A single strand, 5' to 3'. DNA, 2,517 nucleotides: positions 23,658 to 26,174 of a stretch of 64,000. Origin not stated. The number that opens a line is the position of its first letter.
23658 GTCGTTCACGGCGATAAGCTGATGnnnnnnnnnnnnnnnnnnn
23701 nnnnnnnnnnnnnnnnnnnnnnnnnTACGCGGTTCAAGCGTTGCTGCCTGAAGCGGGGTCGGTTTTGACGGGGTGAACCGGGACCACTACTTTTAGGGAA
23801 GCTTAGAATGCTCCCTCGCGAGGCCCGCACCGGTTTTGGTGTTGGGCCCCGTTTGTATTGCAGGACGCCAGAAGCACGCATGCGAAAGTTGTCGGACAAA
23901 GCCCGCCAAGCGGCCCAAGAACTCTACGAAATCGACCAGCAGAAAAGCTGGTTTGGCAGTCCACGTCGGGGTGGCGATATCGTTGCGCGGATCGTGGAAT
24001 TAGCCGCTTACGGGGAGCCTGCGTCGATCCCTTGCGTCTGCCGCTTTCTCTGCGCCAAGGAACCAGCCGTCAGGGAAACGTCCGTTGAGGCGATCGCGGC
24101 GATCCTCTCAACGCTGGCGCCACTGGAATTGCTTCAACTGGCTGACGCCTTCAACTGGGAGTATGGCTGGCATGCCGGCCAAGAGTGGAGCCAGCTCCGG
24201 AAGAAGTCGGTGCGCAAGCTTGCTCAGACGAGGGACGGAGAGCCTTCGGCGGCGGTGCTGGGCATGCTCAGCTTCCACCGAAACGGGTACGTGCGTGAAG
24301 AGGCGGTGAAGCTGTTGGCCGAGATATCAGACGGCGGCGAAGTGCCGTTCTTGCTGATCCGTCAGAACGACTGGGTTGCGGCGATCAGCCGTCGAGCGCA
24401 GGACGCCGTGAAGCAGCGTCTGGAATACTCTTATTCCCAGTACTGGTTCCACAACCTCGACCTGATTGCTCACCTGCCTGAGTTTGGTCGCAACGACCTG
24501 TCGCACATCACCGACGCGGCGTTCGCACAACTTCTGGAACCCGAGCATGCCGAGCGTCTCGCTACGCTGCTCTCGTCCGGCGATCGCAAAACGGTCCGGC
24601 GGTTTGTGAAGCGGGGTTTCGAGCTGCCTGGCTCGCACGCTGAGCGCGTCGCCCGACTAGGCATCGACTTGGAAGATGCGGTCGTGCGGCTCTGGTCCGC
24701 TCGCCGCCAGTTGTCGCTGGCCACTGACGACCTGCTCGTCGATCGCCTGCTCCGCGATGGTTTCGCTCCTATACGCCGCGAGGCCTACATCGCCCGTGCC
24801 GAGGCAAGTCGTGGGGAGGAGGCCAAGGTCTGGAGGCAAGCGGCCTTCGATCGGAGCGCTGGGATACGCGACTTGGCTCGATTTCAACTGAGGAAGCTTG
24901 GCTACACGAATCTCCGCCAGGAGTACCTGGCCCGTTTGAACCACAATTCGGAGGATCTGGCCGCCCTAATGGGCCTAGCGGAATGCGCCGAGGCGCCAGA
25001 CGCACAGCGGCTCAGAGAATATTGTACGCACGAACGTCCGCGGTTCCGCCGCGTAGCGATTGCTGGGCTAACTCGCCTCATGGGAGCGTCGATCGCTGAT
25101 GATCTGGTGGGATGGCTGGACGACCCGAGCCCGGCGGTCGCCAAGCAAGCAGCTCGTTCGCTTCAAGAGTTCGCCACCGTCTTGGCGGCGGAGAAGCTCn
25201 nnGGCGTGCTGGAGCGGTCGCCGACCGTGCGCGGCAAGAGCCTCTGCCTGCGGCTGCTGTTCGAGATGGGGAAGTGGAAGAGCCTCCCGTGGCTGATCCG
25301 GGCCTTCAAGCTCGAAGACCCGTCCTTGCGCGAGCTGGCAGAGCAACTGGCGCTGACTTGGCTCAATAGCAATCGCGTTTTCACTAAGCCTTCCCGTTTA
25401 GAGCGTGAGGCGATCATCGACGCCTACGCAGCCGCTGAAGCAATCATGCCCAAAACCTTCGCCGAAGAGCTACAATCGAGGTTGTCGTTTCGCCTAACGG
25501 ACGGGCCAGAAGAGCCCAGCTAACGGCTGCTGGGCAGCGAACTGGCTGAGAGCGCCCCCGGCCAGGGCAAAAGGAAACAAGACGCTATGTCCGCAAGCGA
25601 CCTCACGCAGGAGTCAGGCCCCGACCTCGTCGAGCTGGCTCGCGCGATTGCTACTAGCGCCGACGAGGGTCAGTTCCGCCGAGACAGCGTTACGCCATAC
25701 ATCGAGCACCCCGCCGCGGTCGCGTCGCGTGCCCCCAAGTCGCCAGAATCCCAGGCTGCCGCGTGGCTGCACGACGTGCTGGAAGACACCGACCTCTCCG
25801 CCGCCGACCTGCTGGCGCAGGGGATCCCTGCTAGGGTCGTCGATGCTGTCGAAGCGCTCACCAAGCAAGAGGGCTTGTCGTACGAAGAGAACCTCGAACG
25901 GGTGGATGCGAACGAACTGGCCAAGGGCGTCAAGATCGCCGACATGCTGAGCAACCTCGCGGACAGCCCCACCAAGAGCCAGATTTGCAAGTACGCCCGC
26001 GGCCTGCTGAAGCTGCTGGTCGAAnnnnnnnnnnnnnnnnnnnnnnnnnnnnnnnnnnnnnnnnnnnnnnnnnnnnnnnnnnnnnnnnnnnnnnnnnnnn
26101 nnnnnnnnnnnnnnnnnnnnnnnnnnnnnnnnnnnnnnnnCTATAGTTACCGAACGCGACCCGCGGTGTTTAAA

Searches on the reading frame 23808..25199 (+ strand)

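Call 49: search_protein_families(library=pfam, proteins=[window:23808-25199:+], max_evalue=0.001)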
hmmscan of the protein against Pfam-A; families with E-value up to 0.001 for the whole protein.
window:23808-25199:+ (464 aa): 2 families
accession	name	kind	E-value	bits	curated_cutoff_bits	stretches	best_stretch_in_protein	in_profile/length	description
PF13646.12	HEAT_2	-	2.8e-14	53.6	27.7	1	401-464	3-67/88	HEAT repeats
PF02985.28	HEAT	-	8.9e-11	41.4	23.5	0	74-102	2-30/31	HEAT repeat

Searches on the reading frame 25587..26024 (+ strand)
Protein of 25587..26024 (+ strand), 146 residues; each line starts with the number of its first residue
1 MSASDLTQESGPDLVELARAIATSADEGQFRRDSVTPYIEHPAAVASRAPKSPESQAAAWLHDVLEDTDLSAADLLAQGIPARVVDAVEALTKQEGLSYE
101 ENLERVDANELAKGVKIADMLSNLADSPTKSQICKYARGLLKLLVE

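Call 49: search_protein_families(library=pfam, proteins=[window:25587-26024:+], max_evalue=0.001)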
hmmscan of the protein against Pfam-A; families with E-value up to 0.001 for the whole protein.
window:25587-26024:+ (146 aa): 1 family
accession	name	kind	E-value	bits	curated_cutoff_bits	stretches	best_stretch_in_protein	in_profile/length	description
PF13328.12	HD_4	-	3.7e-07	30.4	27.2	1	18-104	1-85/156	HD domain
